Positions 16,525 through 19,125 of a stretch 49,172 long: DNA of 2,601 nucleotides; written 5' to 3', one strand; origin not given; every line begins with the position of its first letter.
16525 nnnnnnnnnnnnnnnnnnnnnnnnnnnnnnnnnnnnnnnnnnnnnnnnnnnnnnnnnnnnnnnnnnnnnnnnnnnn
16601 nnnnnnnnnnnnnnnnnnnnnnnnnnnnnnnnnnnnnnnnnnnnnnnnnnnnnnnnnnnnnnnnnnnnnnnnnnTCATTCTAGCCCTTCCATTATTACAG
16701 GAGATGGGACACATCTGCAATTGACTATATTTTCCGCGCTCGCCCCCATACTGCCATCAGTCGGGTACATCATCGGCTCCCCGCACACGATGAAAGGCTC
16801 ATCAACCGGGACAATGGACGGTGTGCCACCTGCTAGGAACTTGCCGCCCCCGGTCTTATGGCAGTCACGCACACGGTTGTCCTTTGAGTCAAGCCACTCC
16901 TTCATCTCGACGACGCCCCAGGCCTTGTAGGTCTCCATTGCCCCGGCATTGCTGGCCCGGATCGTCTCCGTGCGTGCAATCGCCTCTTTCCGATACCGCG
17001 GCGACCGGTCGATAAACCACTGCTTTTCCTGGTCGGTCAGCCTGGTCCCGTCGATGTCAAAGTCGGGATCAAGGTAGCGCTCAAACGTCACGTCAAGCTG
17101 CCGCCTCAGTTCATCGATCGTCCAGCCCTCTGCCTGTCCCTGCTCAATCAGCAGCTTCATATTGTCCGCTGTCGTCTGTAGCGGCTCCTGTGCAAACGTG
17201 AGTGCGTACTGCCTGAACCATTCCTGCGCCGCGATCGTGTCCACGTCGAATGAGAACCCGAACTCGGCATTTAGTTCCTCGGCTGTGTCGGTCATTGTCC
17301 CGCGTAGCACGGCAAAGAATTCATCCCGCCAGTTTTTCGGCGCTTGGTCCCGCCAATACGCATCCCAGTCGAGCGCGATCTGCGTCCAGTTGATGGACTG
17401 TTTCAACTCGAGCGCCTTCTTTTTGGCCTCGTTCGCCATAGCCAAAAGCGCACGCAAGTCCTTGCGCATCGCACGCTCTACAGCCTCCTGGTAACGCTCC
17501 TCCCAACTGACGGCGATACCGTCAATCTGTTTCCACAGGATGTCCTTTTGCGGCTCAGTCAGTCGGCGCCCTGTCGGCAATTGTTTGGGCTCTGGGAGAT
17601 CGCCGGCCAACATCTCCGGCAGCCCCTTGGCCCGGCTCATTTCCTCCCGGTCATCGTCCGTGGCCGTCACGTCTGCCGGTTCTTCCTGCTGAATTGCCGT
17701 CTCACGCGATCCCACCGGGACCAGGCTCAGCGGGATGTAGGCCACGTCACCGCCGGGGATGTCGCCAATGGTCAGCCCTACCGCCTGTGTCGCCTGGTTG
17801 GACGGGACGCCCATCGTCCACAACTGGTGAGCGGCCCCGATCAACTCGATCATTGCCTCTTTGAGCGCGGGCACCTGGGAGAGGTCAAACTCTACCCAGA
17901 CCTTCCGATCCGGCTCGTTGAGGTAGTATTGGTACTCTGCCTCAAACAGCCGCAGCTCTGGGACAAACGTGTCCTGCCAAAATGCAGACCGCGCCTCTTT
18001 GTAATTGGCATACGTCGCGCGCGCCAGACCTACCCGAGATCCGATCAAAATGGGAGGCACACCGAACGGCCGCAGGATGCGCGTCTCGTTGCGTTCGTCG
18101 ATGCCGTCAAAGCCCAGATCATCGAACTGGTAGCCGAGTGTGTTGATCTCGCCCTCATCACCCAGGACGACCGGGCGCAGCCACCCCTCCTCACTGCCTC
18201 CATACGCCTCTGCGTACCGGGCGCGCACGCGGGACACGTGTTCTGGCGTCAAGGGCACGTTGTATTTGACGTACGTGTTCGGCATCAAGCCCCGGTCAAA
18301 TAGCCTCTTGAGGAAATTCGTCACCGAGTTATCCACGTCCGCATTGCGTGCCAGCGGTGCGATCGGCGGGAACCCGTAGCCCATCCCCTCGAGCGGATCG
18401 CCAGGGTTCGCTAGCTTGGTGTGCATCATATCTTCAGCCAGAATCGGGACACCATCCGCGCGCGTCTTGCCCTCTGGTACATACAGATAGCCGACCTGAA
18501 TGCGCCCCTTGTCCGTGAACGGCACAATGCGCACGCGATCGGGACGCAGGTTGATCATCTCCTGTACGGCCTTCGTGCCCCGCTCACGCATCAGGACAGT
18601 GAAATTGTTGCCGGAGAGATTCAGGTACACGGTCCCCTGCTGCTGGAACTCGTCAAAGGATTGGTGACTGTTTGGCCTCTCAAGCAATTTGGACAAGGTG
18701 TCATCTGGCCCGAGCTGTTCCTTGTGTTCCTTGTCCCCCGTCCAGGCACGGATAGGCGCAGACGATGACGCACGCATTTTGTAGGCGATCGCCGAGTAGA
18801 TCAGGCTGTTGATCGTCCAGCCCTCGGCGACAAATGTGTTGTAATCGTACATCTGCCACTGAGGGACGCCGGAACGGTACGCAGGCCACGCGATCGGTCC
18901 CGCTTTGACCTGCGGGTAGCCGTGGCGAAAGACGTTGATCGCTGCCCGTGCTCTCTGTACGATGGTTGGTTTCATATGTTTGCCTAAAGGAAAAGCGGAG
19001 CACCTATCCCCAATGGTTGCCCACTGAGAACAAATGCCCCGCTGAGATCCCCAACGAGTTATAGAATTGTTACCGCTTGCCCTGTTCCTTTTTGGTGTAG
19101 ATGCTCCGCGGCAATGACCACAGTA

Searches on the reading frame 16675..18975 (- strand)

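Call 10: search_protein_families(library=pfam, proteins=[window:16675-18975:-], max_evalue=0.01)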
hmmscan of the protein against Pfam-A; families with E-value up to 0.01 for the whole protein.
window:16675-18975:- (766 aa): 2 families
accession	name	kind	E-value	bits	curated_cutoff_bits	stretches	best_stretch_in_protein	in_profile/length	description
PF04860.17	Phage_portal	-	2.6e-44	152.1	39.1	1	59-389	3-309/321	Phage portal protein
PF04233.19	Phage_Mu_F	-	2.2e-10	41.7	29.6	1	609-756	6-110/112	Phage Mu protein F like protein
